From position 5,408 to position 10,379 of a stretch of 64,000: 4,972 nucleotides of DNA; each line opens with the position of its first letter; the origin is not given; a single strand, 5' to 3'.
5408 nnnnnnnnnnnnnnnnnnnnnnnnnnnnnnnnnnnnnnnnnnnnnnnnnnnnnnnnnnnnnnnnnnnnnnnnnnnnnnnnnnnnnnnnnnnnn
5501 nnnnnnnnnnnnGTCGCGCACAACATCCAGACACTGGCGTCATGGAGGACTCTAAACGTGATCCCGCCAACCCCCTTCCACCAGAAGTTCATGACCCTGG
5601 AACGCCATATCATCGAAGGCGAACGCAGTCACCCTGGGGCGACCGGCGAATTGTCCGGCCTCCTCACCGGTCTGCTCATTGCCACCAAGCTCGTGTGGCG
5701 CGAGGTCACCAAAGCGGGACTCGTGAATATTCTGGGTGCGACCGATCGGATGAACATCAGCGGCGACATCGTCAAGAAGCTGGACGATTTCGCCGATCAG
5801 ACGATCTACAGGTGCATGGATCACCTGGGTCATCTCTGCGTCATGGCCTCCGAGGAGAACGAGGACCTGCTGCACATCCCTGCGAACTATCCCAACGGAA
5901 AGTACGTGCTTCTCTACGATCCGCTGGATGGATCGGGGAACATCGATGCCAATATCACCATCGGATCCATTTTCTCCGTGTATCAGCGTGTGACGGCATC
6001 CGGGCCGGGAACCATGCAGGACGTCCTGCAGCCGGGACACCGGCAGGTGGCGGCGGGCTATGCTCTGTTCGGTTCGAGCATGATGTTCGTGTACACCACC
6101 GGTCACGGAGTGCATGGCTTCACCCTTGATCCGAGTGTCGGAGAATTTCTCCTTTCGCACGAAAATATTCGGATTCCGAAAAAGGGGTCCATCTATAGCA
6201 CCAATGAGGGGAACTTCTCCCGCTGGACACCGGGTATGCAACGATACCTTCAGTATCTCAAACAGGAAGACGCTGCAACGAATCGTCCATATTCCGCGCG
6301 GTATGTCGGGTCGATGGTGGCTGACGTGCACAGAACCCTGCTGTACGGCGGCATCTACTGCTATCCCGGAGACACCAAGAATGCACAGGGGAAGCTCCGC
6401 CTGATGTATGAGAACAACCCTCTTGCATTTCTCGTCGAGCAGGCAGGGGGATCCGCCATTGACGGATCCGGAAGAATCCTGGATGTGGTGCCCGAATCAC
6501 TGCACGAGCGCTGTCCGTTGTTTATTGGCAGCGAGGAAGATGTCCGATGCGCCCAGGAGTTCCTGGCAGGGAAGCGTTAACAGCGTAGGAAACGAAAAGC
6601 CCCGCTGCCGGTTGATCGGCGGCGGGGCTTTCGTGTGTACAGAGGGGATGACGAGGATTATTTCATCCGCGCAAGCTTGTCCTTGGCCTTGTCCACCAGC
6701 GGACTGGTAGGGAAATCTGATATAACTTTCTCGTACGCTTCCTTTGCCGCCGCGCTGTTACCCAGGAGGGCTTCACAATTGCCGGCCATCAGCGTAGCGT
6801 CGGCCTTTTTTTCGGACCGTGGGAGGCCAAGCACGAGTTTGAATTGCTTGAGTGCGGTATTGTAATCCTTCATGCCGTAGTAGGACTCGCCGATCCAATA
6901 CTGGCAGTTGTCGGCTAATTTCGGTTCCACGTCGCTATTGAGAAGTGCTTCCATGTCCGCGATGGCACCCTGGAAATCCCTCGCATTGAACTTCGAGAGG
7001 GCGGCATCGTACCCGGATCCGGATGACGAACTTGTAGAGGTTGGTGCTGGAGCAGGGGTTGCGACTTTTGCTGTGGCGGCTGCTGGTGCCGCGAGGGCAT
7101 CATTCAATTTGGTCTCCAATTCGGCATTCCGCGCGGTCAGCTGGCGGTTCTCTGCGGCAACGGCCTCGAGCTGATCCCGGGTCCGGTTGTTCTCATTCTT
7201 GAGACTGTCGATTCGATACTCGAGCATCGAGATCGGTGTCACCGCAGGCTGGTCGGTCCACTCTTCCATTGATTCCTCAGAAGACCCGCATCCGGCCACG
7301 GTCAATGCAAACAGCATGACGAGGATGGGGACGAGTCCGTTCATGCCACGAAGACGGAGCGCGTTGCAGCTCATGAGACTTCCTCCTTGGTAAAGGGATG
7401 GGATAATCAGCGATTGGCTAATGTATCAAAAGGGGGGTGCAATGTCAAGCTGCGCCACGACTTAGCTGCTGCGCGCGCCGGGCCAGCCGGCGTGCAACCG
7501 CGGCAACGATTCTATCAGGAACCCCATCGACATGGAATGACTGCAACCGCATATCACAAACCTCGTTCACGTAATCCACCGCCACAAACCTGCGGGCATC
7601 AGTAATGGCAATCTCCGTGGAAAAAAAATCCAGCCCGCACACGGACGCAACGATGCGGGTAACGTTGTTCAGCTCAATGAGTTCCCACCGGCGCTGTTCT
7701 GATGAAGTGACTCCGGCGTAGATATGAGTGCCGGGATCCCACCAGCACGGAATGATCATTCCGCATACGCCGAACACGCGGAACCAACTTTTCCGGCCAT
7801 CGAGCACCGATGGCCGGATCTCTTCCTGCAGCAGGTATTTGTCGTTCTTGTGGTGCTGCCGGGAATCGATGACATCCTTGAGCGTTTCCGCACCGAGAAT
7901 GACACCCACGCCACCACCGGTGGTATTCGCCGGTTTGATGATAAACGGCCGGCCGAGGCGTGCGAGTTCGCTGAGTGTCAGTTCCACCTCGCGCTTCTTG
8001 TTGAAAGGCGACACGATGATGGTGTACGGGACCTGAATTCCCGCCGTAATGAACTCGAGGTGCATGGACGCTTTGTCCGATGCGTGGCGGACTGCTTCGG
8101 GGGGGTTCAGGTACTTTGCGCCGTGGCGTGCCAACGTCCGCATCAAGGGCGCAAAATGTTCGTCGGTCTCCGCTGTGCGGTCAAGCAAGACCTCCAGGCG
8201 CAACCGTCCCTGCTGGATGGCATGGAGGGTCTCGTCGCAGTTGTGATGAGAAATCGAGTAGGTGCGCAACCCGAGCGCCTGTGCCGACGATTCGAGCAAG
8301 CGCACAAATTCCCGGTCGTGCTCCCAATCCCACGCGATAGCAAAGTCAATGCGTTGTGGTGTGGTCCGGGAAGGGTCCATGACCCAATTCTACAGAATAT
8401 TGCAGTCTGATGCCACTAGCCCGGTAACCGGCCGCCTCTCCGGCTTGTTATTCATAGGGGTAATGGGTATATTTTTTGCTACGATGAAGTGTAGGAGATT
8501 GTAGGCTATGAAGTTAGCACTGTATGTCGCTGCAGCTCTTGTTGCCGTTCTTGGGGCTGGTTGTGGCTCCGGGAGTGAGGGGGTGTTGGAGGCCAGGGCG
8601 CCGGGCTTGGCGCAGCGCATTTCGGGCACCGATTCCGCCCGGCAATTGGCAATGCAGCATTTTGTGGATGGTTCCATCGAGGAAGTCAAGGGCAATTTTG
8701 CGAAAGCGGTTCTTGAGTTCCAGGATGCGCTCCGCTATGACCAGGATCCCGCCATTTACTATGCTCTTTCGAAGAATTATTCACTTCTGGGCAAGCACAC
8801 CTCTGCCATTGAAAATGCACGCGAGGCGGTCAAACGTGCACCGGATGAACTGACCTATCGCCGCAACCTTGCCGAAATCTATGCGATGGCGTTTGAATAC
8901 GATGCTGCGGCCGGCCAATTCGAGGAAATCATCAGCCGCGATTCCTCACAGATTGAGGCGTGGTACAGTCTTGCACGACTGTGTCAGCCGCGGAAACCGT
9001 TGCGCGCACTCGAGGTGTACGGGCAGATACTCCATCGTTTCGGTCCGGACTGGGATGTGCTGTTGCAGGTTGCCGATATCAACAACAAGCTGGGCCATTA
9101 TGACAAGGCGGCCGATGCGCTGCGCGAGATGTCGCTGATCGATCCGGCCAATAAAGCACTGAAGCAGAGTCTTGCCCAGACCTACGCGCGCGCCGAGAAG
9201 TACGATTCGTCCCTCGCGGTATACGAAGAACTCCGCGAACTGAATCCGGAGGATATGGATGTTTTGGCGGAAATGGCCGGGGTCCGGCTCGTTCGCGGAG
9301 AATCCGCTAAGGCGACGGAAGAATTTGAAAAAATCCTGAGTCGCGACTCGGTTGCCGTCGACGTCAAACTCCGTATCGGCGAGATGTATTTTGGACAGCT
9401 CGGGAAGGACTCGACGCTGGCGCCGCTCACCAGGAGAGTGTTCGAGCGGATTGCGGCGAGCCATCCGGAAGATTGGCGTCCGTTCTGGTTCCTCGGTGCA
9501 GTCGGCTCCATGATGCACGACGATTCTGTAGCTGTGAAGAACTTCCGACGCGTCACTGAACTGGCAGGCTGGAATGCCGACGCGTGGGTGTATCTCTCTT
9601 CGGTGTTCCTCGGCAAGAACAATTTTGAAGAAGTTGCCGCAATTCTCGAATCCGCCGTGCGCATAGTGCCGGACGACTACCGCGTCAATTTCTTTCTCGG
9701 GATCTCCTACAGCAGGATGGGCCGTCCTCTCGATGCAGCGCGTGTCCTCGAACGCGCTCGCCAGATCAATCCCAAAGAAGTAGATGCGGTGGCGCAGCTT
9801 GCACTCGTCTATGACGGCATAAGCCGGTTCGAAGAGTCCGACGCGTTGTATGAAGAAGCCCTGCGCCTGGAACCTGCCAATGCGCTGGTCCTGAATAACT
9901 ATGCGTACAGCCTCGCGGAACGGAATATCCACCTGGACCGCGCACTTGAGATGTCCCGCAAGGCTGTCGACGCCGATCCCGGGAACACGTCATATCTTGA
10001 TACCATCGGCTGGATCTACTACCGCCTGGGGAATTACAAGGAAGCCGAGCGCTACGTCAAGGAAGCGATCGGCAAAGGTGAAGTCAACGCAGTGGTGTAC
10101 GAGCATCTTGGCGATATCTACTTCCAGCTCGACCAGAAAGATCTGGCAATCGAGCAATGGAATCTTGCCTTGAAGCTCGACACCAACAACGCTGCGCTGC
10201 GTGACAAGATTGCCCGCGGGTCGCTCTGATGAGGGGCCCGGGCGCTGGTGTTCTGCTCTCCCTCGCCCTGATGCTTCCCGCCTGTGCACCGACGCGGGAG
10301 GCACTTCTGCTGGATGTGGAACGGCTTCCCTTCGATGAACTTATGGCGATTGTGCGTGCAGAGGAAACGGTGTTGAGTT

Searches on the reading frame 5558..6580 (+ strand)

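Call 14: search_protein_families(library=ncbifam, proteins=[window:5558-6580:+])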
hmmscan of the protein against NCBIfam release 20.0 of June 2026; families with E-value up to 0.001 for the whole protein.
window:5558-6580:+ (340 aa): 10 families
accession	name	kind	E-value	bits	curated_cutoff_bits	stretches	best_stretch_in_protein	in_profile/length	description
NF006778.0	PRK09293.1-1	equivalog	1.1e-143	478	368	1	9-338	2-331/335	class 1 fructose-bisphosphatase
NF006779.0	PRK09293.1-3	equivalog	1.4e-101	339.9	349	1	11-334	3-328/334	class 1 fructose-bisphosphatase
NF006780.0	PRK09293.1-4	equivalog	1.4e-73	247.9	358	1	35-335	27-321/343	class 1 fructose-bisphosphatase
NF006783.0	PRK09293.2-4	equivalog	4.6e-63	213.1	521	1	57-338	48-312/315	class 1 fructose-bisphosphatase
NF006786.0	PRK09293.3-3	subfamily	4.7e-50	170.4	428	1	52-330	23-279/286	class 1 fructose-bisphosphatase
NF006784.0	PRK09293.2-5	equivalog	3e-44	151.4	395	1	60-334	25-274/279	class 1 fructose-bisphosphatase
NF006785.0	PRK09293.3-2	equivalog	1.7e-41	142.3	477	1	55-329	34-283/291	class 1 fructose-bisphosphatase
NF006782.0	PRK09293.2-3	equivalog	4.1e-38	131.1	457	1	58-332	23-274/280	class 1 fructose-bisphosphatase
NF006781.0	PRK09293.2-1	equivalog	1.2e-21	77.2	576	1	63-338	42-289/290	class 1 fructose-bisphosphatase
NF009321.0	PRK12676.1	equivalog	3.4e-05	23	264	1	64-137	36-104/264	bifunctional fructose-bisphosphatase/inositol-phosphate phosphatase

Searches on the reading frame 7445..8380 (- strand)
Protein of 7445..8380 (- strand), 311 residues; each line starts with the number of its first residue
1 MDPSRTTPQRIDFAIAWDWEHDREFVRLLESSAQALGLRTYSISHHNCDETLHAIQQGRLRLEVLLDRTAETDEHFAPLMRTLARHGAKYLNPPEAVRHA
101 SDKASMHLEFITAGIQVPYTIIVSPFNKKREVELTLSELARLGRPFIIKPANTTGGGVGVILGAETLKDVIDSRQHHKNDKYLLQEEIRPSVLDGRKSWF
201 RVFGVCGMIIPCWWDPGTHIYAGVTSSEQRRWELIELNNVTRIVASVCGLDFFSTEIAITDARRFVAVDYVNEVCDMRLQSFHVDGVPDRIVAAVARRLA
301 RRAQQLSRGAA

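Call 14: search_protein_families(library=ncbifam, proteins=[window:7445-8380:-])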
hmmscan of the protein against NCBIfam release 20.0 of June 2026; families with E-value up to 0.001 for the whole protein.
window:7445-8380:- (311 aa): 5 families
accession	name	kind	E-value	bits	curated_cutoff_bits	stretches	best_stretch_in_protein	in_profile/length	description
TIGR00768.1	rimK_fam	subfamily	3.1e-11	43.2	143.4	1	25-189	12-171/276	RimK family alpha-L-glutamate ligase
TIGR02144.1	LysX_arch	equivalog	1.2e-06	27.8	275.6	1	27-188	13-171/281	lysine biosynthesis protein LysX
NF002563.0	PRK02186.1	subfamily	8.7e-05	20.9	625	1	93-174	98-171/890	argininosuccinate lyase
NF040720.1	MptN_Meth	equivalog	0.00035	19.7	350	1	78-132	77-131/291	tetrahydromethanopterin:alpha-L-glutamate ligase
TIGR01205.1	D_ala_D_alaTIGR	subfamily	0.00066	18.7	245.65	1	99-179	103-183/318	D-alanine--D-alanine ligase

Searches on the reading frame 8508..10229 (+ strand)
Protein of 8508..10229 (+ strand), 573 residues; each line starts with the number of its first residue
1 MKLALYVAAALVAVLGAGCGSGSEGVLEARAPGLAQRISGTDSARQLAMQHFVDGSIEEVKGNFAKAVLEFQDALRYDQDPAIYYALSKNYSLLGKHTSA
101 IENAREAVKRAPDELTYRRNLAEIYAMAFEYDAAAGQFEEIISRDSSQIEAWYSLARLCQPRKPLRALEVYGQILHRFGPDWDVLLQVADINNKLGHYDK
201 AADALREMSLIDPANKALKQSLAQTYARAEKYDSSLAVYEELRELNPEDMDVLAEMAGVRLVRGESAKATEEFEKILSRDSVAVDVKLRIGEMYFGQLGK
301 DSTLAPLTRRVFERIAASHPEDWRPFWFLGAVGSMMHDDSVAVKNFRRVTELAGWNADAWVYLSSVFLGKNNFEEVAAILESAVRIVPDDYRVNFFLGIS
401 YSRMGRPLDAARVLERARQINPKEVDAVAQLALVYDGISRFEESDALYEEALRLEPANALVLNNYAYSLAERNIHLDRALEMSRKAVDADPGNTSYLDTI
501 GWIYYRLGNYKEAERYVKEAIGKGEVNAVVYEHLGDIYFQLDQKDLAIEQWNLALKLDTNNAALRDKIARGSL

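Call 13: find_encoding_contigs(protein=window:8508-10229:+, flank=2000, max_places=4)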
Protein window:8508-10229:+ (573 aa): no gene with exactly this product is on record in the collection.

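Call 14: search_protein_families(library=ncbifam, proteins=[window:8508-10229:+])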
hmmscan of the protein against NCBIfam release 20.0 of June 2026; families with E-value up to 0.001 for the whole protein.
window:8508-10229:+ (573 aa): 26 families (the best 25 are shown)
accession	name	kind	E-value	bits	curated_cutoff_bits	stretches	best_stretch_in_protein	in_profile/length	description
TIGR02917.1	PEP_TPR_lipo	equivalog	3.8e-53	180.6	312.2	3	77-435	461-814/899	XrtA/PEP-CTERM system TPR-repeat protein PrsT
NF040959.1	MamA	equivalog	5.4e-43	146.8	200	5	386-518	66-197/204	magnetosome protein MamA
TIGR02521.1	type_IV_pilW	equivalog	4.1e-24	85.4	154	3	394-488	34-127/234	type IV pilus biogenesis/stability protein PilW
TIGR02552.1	LcrH_SycD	equivalog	1.1e-18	67.2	104.8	1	342-423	37-118/136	SycD/LcrH family type III secretion system chaperone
NF033920.0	C39_PA2778_fam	equivalog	1.8e-16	60.3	150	0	73-159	148-234/255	PA2778 family cysteine peptidase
NF047507.1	TPR_BatC_Lepto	exception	1.8e-13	50.4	175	0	505-565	69-133/214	TPR repeat-containing protein BatC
NF052415.1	T3SS_chap_SctY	equivalog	2.8e-13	50.3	70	0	183-277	7-104/106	type III secretion apparatus assembly chaperone SctY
TIGR00540.1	TPR_hemY_coli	hypoth_equivalog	1.2e-12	47.3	142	0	461-553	296-384/385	heme biosynthesis-associated TPR protein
NF002725.1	PRK02603.1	equivalog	5.4e-12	46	143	1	42-154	29-145/173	photosystem I assembly protein Ycf3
NF033762.1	social_mot_Tgl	equivalog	7.1e-12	45.2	225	1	393-549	33-191/252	social motility TPR repeat lipoprotein Tgl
NF033758.1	gliding_GltE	equivalog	7.4e-12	44.9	225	0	412-489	277-354/411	adventurous gliding motility TPR repeat lipoprotein GltE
TIGR00990.1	3a0801s09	subfamily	1.3e-11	43.9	757.25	0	479-561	350-432/615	mitochondrial import receptor subunit TOM70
TIGR03939.1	PGA_TPR_OMP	equivalog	3.6e-11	42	366.65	1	196-281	67-151/800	poly-beta-1,6 N-acetyl-D-glucosamine export porin PgaA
NF007302.0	PRK09782.1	equivalog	3.9e-11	41.7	1223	1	310-437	566-692/990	phage receptor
NF047371.1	FlcA_CTERM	equivalog_domain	1.7e-10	40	300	1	223-564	162-509/646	periplasmic flagellar collar protein FlcA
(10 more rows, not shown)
